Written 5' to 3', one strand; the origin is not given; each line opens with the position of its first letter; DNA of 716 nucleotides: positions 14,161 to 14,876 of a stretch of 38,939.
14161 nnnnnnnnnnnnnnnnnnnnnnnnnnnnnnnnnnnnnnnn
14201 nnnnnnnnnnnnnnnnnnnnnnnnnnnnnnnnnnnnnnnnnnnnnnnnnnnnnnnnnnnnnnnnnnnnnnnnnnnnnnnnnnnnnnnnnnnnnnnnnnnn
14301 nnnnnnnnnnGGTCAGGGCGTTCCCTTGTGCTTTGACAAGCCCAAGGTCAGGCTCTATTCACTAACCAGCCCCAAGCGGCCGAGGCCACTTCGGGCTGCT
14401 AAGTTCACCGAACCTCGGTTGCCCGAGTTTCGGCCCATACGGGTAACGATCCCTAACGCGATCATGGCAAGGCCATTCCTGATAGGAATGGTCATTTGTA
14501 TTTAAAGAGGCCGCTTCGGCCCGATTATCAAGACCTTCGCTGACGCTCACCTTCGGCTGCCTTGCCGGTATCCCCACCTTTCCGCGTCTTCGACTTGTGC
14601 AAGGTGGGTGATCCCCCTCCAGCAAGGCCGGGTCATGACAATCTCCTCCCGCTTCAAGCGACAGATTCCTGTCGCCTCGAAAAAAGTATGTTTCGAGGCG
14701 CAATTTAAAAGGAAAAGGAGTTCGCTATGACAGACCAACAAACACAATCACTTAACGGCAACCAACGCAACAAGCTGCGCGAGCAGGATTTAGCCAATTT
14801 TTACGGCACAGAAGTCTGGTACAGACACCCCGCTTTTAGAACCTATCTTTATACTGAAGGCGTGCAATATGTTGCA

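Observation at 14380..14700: Structured repeat copy 3 upstream of the DUF6876 gene, preceded by a partial extra 5' module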

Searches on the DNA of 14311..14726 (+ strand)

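Call 11: search_dna_similar(query=window:14311-14726:+, collection=plasmids, mode=distant, max_rows=40)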
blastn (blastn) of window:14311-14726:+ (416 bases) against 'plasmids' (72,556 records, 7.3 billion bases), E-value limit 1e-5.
Records with a match: 13; places in all: 25; records where one place covers at least 80% of the query: 0.
Best place of each record, by identity: 90-95% 1; 80-90% 11; 60-80% 1.
By first word of the organism name: Sphingobium 7; Sphingomonas 2; Tritonibacter 1; Methylobacterium 1; Tardibacter 1; Agrobacterium 1.
By predicted mobility (MOB-suite, as given by PLSDB): mobilizable 5; conjugative 5; non-mobilizable 3.
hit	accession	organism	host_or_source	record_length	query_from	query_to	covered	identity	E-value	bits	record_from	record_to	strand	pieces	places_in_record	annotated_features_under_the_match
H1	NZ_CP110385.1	Tritonibacter mobilis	-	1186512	256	343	21%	79.8%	4e-7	63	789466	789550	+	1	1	record has no annotation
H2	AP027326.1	Sphingobium sp. TomTYG46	-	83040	256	310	13%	89.1%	3e-8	66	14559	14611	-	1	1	none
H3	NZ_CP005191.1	Sphingobium sp. MI1205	-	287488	256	310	13%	87.3%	1e-6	62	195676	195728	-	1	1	none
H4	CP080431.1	Sphingomonas sp. DS-9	-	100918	257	310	13%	88.9%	1e-7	64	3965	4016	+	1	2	record has no annotation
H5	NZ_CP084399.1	Sphingobium sp. CFD-1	cell culture,soil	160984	257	310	13%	88.9%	1e-7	64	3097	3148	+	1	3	none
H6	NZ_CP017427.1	Methylobacterium sp. XJLW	single cell,soil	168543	256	310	13%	85.5%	1e-7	64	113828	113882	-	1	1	none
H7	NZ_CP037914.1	Sphingomonas sp. AAP5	water column of an alpine lake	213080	256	310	13%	85.5%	1e-7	64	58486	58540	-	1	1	none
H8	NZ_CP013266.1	Sphingobium baderi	cell culture,soil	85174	256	310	13%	85.5%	1e-7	64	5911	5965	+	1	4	none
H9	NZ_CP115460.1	Sphingobium yanoikuyae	cell culture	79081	256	310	13%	85.5%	1e-7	64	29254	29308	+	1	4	none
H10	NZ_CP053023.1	Sphingobium yanoikuyae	whole organism,River sediment ...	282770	256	310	13%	85.5%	1e-7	64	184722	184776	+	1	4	none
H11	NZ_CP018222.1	Tardibacter chloracetimidivorans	whole organism,soil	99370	257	310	13%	87.0%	5e-6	60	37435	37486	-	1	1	none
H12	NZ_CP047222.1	Sphingobium yanoikuyae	cell culture,sludge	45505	257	310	13%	87.0%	5e-6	60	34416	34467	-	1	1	none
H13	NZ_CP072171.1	Agrobacterium larrymoorei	Ficus benjamina,cell culture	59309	117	153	9%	94.6%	5e-6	59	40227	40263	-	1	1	none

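Call 14: get_annotated_region(hit=H8, flank=12000)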
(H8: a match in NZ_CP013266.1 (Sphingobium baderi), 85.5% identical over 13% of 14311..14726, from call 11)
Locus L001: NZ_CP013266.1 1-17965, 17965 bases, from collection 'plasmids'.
description: Sphingobium baderi strain DE-13 plasmid pDE2, complete sequence
organism: Sphingobium baderi (NCBI taxid 1332080)
taxonomy: Bacteria; Pseudomonadota; Alphaproteobacteria; Sphingomonadales; Sphingomonadaceae; Sphingobium; Sphingobium baderi
host: -; source: cell culture,soil; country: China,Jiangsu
typing (MOB-suite, as given by PLSDB): conjugative; relaxase MOBP; mating-pair formation MPF_T
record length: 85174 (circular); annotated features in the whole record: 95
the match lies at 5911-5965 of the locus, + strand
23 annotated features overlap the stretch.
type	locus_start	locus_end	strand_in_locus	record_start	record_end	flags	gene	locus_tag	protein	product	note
CDS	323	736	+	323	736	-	-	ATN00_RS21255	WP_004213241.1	helix-turn-helix domain-containing protein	-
CDS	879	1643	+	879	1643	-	-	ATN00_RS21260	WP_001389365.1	IS6-like element IS6100 family transposase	GO:0006313 - DNA transposition [Evidence IEA]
CDS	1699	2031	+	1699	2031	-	-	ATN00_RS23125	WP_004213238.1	heavy metal-associated domain-containing protein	-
CDS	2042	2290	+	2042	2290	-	merF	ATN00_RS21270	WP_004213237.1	mercury resistance system transport protein MerF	-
CDS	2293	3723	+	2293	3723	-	merA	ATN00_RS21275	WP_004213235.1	mercury(II) reductase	-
CDS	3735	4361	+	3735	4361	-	merB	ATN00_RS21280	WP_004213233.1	organomercurial lyase MerB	GO:0018942 - organometal metabolic process [Evidence IEA]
CDS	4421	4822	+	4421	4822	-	merD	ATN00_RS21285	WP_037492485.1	mercuric resistance transcriptional repressor MerD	-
CDS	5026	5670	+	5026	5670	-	-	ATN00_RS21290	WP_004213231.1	MgtC/SapB family protein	-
CDS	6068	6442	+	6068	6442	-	-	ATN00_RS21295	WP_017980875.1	DUF3768 domain-containing protein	-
CDS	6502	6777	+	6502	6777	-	-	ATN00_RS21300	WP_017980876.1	hypothetical protein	-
CDS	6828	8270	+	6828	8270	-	-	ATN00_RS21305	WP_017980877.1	DUF4942 domain-containing protein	-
CDS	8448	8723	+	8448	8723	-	-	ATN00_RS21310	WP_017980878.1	hypothetical protein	-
CDS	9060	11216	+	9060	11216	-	-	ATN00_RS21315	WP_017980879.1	ParB/RepB/Spo0J family partition protein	-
CDS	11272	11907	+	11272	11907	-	-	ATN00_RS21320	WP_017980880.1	DUF6884 domain-containing protein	-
CDS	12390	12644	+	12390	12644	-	-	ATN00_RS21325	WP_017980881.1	hypothetical protein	-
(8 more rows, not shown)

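Call 15: get_annotated_region(hit=H6, flank=8000)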
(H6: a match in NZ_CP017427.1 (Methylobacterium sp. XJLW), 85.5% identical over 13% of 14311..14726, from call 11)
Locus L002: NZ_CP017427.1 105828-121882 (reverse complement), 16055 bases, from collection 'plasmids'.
description: Methylobacterium sp. XJLW plasmid unnamed1, complete sequence
organism: Methylobacterium sp. XJLW (NCBI taxid 739141)
taxonomy: Bacteria; Pseudomonadota; Alphaproteobacteria; Hyphomicrobiales; Methylobacteriaceae; Methylobacterium; Methylobacterium sp. XJLW
host: -; source: single cell,soil; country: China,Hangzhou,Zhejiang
typing (MOB-suite, as given by PLSDB): conjugative; relaxase MOBQ; mating-pair formation MPF_I
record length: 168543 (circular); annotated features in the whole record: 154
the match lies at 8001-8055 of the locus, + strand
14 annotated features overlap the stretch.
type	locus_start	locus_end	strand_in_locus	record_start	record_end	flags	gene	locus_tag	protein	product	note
CDS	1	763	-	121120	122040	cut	-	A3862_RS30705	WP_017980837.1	LysR family transcriptional regulator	GO:0006355 - regulation of DNA-templated transcription [Evidence IEA]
CDS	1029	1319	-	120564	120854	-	-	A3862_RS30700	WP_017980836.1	metal/formaldehyde-sensitive transcriptional repressor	-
CDS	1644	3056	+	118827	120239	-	-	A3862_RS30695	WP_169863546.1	cytochrome ubiquinol oxidase subunit I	GO:0019646 - aerobic electron transport chain [Evidence IEA]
CDS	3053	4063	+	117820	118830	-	cydB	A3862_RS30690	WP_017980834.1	cytochrome d ubiquinol oxidase subunit II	-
CDS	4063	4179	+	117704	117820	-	-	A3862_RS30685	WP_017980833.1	DUF2474 domain-containing protein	-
CDS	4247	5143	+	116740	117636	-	-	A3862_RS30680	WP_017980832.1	bestrophin family protein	-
CDS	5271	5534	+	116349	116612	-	-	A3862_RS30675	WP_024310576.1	DksA/TraR family C4-type zinc finger protein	-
CDS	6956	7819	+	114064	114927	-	istB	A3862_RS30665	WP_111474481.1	IS21-like element helper ATPase IstB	-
CDS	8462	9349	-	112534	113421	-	-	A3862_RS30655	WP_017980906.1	hypothetical protein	-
CDS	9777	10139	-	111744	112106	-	-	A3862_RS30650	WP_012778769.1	hypothetical protein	-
CDS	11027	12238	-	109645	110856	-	repC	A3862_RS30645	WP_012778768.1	plasmid replication protein RepC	-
CDS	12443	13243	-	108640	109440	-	repB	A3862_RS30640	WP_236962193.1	plasmid partitioning protein RepB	-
CDS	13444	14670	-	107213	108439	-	repA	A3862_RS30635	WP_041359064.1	plasmid partitioning protein RepA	-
CDS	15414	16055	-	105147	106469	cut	-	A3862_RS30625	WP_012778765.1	hypothetical protein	-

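Call 55: get_annotated_region(hit=H11, flank=20000)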
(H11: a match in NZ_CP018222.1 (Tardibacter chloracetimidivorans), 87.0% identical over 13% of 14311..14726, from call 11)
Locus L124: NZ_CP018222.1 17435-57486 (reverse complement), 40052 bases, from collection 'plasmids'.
description: Tardibacter chloracetimidivorans strain JJ-A5 plasmid pHSL1, complete sequence
organism: Tardibacter chloracetimidivorans (NCBI taxid 1921510)
taxonomy: Bacteria; Pseudomonadota; Alphaproteobacteria; Sphingomonadales; Sphingomonadaceae; Tardibacter; Tardibacter chloracetimidivorans
host: -; source: whole organism,soil; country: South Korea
typing (MOB-suite, as given by PLSDB): mobilizable; replicon rep_cluster_1341; relaxase MOBP
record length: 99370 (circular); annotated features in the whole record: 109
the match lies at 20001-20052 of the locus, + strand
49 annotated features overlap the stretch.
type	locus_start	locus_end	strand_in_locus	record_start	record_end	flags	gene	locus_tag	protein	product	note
CDS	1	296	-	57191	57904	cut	-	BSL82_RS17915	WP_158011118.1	hypothetical protein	-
CDS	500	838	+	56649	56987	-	-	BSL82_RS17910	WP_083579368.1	WGR domain-containing protein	-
CDS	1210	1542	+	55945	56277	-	-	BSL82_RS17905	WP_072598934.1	single-stranded DNA-binding protein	-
CDS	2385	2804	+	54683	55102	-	-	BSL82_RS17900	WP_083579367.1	ArdC family protein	-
CDS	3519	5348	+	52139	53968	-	-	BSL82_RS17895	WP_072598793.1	reverse transcriptase/maturase family protein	-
CDS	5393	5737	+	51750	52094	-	-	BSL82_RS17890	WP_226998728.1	zincin-like metallopeptidase domain-containing protein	-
CDS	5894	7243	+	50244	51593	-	-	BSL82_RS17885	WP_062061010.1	site-specific integrase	GO:0015074 - DNA integration [Evidence IEA]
CDS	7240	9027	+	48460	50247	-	-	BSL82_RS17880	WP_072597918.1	hypothetical protein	-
CDS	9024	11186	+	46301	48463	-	-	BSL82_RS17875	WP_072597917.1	integrase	-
CDS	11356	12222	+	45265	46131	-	-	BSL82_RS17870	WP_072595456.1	zincin-like metallopeptidase domain-containing protein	-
CDS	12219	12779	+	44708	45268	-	-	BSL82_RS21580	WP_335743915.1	zincin-like metallopeptidase domain-containing protein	-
CDS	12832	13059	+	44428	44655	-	-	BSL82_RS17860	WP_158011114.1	hypothetical protein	-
CDS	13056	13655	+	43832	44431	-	-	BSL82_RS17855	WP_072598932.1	hypothetical protein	-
CDS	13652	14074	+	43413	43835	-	-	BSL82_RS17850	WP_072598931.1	hypothetical protein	-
CDS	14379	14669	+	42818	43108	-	-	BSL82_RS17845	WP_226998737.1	hypothetical protein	-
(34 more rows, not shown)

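Call 61: get_annotated_region(hit=H13, flank=6000)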
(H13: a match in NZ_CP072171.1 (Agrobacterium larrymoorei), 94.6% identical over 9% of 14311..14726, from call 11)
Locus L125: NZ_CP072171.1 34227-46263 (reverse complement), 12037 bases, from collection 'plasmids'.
description: Agrobacterium larrymoorei strain AF3.44 plasmid unnamed2, complete sequence
organism: Agrobacterium larrymoorei (NCBI taxid 160699)
taxonomy: Bacteria; Pseudomonadota; Alphaproteobacteria; Hyphomicrobiales; Rhizobiaceae; Agrobacterium; Agrobacterium larrymoorei
host: -; source: Ficus benjamina,cell culture; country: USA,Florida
typing (MOB-suite, as given by PLSDB): non-mobilizable
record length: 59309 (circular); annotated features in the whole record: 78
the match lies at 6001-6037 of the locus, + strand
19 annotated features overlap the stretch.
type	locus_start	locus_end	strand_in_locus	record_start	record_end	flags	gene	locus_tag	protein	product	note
CDS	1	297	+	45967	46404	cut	-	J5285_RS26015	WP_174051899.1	DUF3846 domain-containing protein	-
CDS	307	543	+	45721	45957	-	-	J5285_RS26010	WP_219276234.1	hypothetical protein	-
CDS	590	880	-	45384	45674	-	-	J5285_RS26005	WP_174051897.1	hypothetical protein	-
CDS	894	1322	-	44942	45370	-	-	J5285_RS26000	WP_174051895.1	type II toxin-antitoxin system VapC family toxin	-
CDS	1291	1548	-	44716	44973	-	-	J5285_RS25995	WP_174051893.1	type II toxin-antitoxin system VapB family antitoxin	-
CDS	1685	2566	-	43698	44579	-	-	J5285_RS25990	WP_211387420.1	FRG domain-containing protein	-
CDS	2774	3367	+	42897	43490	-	-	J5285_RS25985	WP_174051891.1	recombinase family protein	GO:0006310 - DNA recombination [Evidence IEA]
CDS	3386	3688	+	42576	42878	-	-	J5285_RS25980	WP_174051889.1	hypothetical protein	-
CDS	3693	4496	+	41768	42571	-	-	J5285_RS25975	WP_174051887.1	hypothetical protein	-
CDS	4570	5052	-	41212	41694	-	-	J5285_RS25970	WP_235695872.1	helix-turn-helix transcriptional regulator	-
CDS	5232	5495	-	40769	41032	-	-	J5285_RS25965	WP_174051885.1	hypothetical protein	-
CDS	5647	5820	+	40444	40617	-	-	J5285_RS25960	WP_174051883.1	hypothetical protein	-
CDS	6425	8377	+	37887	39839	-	-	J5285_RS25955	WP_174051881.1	ParB/RepB/Spo0J family partition protein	-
CDS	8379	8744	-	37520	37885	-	-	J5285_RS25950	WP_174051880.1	hypothetical protein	-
CDS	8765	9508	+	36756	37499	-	-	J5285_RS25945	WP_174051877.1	ParA family protein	-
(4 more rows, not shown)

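Call 64: search_dna_similar(query=window:14509-14726:+, collection=ecoli_genomes, mode=distant, max_evalue=0.001, max_rows=5)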
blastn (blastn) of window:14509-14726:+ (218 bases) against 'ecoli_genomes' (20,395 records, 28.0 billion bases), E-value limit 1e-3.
No match.

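Call 70: search_dna_similar(query=window:14340-14470:+, collection=plasmids, mode=distant, max_evalue=0.05, max_rows=30)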
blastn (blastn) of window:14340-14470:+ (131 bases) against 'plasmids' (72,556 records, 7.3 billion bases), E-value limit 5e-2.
Records with a match: 22; places in all: 35; records where one place covers at least 80% of the query: 0.
Best place of each record, by identity: 90-95% 16; 80-90% 5; 60-80% 1.
By first word of the organism name: Providencia 4; Bradyrhizobium 2; Salmonella 2; Escherichia 2; Enterobacter 2; Stutzerimonas 1; Rubrobacter 1; Acuticoccus 1; Novosphingobium 1; Agrobacterium 1; and 5 more.
By predicted mobility (MOB-suite, as given by PLSDB): conjugative 14; non-mobilizable 6; mobilizable 2.
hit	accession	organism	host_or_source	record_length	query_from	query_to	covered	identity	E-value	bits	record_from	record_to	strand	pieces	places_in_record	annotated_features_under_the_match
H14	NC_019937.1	Stutzerimonas stutzeri RCH2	-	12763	66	120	42%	80.0%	8e-3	47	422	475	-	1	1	none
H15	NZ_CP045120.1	Rubrobacter tropicus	single pure culture,marine sediment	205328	67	121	42%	80.0%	3e-2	46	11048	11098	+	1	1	none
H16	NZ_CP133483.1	Acuticoccus sp. MNP-M23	Grean algae,grean algae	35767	66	121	43%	78.6%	3e-2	45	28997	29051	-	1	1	none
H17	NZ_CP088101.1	Bradyrhizobium barranii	cell culture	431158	69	122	41%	81.5%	2e-4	52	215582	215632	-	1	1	none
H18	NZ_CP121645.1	Bradyrhizobium barranii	Chamaecytisus prolifer var. ...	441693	69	122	41%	81.5%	2e-4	52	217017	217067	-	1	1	none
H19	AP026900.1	Novosphingobium sp. MBES04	-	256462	68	113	35%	82.6%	3e-2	45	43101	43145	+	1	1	none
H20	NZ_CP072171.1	Agrobacterium larrymoorei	Ficus benjamina,cell culture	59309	88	124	28%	94.6%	1e-6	59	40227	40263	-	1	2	none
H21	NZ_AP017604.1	Sphingopyxis sp. EG6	-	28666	88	120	25%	90.9%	8e-3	47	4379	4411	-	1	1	none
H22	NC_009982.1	Salmonella enterica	-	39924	88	120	25%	90.9%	8e-3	47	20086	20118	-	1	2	none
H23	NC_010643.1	Providencia rettgeri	-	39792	88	120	25%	90.9%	8e-3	47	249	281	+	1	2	none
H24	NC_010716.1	Salmonella enterica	-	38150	88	120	25%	90.9%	8e-3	47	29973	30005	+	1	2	none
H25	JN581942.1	uncultured bacterium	-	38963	88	120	25%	90.9%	8e-3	47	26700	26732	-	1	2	none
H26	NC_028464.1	Escherichia coli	-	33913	88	120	25%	90.9%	8e-3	47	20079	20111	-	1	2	none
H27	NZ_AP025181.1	Escherichia coli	Sus scrofa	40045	88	120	25%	90.9%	8e-3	47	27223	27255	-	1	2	none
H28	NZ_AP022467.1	Enterobacter roggenkampii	-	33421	88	120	25%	90.9%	8e-3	47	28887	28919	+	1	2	none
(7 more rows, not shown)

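Call 71: get_annotated_region(hit=H26, flank=7000)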
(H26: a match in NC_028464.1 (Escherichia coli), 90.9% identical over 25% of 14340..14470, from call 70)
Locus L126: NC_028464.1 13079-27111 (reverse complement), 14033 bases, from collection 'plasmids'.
description: Escherichia coli plasmid R388, complete sequence
organism: Escherichia coli (NCBI taxid 562)
taxonomy: Bacteria; Pseudomonadota; Gammaproteobacteria; Enterobacterales; Enterobacteriaceae; Escherichia; Escherichia coli
host: -; source: -; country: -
typing (MOB-suite, as given by PLSDB): conjugative; replicon IncW; relaxase MOBF; mating-pair formation MPF_T
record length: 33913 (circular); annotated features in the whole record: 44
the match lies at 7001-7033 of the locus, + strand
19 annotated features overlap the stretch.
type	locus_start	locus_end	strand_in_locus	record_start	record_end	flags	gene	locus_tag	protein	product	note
CDS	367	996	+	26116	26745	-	-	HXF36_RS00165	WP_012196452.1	DNA-binding protein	-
CDS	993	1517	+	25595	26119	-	-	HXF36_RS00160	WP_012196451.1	thermonuclease family protein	-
CDS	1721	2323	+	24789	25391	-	-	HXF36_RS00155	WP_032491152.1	hypothetical protein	-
CDS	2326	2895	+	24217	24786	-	-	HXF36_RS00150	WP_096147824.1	fertility inhibition factor FiwA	-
CDS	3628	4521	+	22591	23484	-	-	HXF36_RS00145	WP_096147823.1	zincin-like metallopeptidase domain-containing protein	-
CDS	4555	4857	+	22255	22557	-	-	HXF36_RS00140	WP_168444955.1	hypothetical protein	-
CDS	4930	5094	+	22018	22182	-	-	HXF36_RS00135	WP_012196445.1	hypothetical protein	-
CDS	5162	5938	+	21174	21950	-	-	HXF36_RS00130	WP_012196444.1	DUF3560 domain-containing protein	-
CDS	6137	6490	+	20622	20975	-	-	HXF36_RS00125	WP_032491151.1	single-stranded DNA-binding protein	-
CDS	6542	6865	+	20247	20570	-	-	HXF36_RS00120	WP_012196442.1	TrfB-related DNA-binding protein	-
CDS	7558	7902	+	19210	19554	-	-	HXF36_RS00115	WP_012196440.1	hypothetical protein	-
CDS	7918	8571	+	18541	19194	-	-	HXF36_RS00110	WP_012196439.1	hypothetical protein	-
CDS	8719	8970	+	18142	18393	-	-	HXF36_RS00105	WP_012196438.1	hypothetical protein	-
CDS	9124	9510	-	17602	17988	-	-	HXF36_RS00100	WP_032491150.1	hypothetical protein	-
CDS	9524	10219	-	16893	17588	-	stbB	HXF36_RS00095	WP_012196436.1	StbB family protein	-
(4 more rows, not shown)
